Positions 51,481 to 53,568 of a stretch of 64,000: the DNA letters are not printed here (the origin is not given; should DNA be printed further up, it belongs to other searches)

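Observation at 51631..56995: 2-oxoacid dehydrogenase E1/E2 genes translationally coupled to an acyl carrier protein and preceded by an AMP-forming ligase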

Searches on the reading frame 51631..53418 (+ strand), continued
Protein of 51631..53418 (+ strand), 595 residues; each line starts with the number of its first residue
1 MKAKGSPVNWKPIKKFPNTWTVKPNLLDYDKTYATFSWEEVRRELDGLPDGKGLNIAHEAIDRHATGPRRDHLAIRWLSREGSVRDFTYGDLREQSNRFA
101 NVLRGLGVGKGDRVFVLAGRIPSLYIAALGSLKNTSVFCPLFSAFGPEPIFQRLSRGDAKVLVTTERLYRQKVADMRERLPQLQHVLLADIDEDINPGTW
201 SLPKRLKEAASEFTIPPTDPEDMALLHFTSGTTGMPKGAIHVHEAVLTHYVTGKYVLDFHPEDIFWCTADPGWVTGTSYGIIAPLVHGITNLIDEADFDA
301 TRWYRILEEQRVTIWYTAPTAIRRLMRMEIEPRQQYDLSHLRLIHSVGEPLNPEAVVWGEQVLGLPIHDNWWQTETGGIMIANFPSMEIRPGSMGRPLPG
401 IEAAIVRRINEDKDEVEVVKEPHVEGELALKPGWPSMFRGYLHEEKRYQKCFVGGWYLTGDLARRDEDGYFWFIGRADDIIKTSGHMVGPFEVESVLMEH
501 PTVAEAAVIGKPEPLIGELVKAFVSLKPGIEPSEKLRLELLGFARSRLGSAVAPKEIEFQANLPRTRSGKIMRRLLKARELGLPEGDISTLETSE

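Call 45: search_solved_structures(query=window:51631-53415:+, max_evalue=1e-102, show_alignments=3)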
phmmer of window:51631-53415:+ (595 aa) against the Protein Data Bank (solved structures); distinct sequences matched with E-value up to 1e-102: 6.
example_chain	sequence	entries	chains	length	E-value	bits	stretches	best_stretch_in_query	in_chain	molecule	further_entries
9g79_B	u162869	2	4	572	6.4e-175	586.3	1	24-592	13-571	Acetyl-coenzyme A synthetase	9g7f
8rpk_A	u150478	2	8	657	3.4e-123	415.4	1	28-592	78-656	Acetate--CoA ligase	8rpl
2p2f_A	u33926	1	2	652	3.3e-103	349.4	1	49-584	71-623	Acetyl-coenzyme A synthetase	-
5jrh_A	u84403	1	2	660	3.4e-103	349.4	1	49-584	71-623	Acetyl-coenzyme A synthetase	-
2p2m_A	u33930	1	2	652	3.8e-103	349.2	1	49-584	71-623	Acetyl-coenzyme A synthetase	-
7mmz_A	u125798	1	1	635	9.4e-103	347.9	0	51-578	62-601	Acetyl-coenzyme A synthetase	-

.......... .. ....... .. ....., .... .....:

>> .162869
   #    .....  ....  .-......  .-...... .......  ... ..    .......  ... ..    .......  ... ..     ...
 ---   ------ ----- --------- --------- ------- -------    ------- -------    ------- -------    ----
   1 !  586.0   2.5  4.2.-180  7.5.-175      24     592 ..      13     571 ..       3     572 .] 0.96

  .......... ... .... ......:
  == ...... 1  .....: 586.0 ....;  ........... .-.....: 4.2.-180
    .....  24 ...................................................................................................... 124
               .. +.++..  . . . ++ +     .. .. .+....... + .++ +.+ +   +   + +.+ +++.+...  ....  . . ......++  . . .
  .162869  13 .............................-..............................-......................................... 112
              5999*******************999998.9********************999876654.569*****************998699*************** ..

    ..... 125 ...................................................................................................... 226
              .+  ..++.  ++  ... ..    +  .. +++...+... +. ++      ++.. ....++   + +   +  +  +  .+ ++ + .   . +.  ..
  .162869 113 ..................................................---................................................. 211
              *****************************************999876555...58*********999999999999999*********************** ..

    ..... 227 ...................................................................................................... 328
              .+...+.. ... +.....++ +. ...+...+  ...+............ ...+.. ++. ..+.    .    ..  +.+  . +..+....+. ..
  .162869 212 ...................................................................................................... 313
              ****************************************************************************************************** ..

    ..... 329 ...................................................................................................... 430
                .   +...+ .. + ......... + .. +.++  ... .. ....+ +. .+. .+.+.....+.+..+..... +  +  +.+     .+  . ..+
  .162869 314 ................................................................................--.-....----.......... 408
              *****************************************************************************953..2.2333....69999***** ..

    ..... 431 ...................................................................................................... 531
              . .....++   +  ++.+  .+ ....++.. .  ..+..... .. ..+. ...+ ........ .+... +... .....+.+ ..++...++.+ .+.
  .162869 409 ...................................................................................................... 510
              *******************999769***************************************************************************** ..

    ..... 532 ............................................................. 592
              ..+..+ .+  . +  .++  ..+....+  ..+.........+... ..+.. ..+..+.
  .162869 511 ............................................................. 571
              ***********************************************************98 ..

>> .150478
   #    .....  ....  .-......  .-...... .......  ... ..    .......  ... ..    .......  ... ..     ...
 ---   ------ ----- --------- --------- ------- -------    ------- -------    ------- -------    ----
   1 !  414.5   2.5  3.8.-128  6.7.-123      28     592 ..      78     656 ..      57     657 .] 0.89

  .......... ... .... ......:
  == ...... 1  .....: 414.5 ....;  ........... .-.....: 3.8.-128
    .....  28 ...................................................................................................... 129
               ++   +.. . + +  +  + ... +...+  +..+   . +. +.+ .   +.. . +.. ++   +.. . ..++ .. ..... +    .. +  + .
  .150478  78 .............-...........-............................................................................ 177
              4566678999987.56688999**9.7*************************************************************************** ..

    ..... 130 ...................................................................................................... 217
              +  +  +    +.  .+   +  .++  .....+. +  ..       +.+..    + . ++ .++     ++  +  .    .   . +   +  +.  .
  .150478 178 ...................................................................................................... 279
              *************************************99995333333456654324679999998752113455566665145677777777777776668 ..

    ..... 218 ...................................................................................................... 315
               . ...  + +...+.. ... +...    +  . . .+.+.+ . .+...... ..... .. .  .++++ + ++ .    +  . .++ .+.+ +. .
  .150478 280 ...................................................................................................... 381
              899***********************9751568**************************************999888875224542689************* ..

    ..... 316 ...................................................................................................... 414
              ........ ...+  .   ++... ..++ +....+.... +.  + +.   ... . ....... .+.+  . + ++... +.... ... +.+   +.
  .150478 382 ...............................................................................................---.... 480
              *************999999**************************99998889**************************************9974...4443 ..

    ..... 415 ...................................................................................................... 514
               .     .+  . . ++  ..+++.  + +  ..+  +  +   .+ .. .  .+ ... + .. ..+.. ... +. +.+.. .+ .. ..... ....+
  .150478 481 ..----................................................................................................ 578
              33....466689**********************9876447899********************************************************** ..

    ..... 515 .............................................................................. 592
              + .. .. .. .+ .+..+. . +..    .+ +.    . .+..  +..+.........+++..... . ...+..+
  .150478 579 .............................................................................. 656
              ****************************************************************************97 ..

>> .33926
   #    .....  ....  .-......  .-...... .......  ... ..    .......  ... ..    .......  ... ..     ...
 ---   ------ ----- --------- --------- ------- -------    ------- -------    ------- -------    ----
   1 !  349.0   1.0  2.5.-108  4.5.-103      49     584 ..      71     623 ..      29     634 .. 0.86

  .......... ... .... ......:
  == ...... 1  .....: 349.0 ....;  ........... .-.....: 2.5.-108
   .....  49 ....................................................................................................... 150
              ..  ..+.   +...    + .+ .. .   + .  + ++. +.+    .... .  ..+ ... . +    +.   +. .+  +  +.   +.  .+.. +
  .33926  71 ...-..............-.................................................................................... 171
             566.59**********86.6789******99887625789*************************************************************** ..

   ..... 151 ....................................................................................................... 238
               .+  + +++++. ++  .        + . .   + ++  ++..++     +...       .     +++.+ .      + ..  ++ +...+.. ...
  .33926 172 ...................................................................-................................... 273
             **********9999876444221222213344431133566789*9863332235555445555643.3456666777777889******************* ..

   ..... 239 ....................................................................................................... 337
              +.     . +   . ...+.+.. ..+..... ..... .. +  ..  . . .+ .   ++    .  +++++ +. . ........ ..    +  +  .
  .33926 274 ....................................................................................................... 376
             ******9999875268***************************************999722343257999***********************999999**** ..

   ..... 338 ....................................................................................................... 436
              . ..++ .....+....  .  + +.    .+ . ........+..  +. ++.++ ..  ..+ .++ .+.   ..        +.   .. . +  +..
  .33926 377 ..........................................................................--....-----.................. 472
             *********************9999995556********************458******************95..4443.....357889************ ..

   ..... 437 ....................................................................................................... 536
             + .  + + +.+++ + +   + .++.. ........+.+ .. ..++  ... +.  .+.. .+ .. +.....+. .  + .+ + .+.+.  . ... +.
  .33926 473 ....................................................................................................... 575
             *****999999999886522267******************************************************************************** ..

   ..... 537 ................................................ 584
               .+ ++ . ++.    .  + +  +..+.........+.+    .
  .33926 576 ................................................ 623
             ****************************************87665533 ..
